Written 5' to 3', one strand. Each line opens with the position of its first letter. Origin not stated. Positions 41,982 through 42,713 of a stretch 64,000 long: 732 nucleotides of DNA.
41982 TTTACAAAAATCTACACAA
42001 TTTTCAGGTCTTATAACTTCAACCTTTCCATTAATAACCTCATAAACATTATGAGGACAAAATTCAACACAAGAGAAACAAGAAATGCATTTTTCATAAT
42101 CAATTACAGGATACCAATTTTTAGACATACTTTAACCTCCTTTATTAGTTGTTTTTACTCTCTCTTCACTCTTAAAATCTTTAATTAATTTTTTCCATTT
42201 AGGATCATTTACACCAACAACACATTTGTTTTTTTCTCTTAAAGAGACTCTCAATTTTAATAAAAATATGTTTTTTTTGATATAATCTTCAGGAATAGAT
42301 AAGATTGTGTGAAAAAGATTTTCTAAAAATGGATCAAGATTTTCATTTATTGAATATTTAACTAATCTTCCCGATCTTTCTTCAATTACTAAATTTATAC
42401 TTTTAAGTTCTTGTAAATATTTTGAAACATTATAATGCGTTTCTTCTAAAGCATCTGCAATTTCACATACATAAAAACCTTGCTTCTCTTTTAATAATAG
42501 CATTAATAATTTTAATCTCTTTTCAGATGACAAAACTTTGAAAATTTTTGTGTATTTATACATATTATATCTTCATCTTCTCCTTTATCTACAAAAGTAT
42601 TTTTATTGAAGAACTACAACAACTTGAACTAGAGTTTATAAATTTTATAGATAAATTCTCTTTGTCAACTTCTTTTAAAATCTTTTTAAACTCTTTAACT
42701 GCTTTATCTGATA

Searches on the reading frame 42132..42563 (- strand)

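Call 3: search_protein_families(library=pfam, proteins=[window:42132-42563:-], max_evalue=0.01)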
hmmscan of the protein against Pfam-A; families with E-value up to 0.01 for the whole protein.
window:42132-42563:- (143 aa): 3 families
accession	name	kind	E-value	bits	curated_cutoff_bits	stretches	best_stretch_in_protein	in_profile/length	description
PF01022.26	HTH_5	-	9.9e-05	22.6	22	1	14-59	2-45/47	Bacterial regulatory protein, arsR family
PF25212.1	HVO_A0114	-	0.00033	20.8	27.6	1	4-68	13-75/84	HVO_A0114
PF12840.13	HTH_20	-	0.0024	18.3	27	1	11-59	1-48/51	Helix-turn-helix domain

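Call 4: search_protein_families(library=ncbifam, proteins=[window:42132-42563:-], max_evalue=0.01)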
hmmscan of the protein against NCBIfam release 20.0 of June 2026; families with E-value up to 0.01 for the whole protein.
window:42132-42563:- (143 aa): 11 families
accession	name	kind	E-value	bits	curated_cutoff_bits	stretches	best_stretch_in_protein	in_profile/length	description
NF033788.1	HTH_metalloreg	subfamily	1.2e-15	57.1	55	1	5-74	2-70/77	metalloregulator ArsR/SmtB family transcription factor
NF007528.0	PRK10141.1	subfamily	1.5e-11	44.2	97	1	5-88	7-89/117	metalloregulator ArsR/SmtB family transcription factor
NF033789.1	repress_SdpR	subfamily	3e-10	39.9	100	1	7-75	1-67/79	autorepressor SdpR family transcription factor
NF047906.1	CdPbTransRegCmtR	equivalog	2.5e-08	33.8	150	1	8-93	15-99/104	Cd(II)/Pb(II)-sensing metalloregulatory transcriptional regulator CmtR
NF045707.1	Dbac_1936_reg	equivalog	5.8e-07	29.5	115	1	6-74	9-75/99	ArsR/SmtB-type metalloregulator TsoR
NF041413.1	ArsR_Rv2640c_fam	equivalog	3.8e-05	24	155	1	8-74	36-103/118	Rv2640c family ArsR-like transcriptional regulator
TIGR01884.1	cas_HTH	subfamily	0.00066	19.1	60.2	1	8-74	136-200/202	CRISPR-associated CARF protein Csa3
NF053602.1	Phr_regulator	exception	0.0038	16.8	320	1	5-65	3-60/191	heat shock transcription regulator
NF053606.1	Sta1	subfamily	0.004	17.2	80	1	13-64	19-69/100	Sta1 family transcriptional regulator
NF040642.1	sulf_sens_BigR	equivalog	0.0051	16.9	155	1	6-77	12-81/95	sulfite-sensing transcriptional repressor BigR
TIGR02787.1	codY_Gpos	equivalog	0.0069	15.6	267.2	1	43-108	21-87/251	GTP-sensing pleiotropic transcriptional regulator CodY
